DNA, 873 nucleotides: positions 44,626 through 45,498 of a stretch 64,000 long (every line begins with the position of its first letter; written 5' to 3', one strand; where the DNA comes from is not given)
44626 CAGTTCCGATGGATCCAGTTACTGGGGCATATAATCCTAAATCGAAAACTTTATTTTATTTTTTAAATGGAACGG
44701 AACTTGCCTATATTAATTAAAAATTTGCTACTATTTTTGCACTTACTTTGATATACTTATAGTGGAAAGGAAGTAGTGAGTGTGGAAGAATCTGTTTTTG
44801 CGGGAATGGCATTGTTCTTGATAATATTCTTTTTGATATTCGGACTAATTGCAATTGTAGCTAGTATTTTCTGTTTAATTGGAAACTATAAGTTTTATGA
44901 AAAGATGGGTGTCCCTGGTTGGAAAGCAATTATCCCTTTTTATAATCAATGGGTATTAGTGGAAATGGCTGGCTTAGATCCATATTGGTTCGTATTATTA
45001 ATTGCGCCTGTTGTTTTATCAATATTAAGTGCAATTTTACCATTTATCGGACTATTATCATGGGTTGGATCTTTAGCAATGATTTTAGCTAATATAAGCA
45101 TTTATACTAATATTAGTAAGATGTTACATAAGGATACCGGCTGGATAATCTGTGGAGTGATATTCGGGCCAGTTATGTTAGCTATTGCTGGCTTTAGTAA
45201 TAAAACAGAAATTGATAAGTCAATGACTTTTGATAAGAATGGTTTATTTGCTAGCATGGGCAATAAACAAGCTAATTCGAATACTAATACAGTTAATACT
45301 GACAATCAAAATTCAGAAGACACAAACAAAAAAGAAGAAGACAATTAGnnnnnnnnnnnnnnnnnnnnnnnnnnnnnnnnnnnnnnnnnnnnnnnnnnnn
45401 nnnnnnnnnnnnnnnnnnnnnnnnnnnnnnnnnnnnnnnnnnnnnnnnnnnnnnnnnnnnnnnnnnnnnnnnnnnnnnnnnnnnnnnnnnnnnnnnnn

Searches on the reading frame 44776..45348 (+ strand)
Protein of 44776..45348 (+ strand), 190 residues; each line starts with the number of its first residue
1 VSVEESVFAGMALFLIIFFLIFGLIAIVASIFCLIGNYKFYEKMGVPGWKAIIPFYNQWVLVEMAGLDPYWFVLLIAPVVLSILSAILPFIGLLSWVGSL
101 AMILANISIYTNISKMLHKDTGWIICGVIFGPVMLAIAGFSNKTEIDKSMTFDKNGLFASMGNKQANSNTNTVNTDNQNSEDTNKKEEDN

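Call 8: search_protein_families(library=ncbifam, proteins=[window:44776-45348:+])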
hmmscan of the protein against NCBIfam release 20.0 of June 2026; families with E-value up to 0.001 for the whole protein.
window:44776-45348:+ (190 aa): 0 families

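Call 85: search_protein_families(library=pfam, proteins=[window:44776-45348:+], max_evalue=1)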
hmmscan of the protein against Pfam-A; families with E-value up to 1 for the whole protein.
window:44776-45348:+ (190 aa): 2 families
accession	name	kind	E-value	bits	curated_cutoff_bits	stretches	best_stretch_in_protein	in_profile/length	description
PF18936.5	DUF5684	-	4.9e-09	37.1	27.4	1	49-144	1-76/81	Family of unknown function (DUF5684)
PF14408.11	Actino_peptide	-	0.3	11.6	25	1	152-184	21-57/58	Ribosomally synthesised peptide in actinomycetes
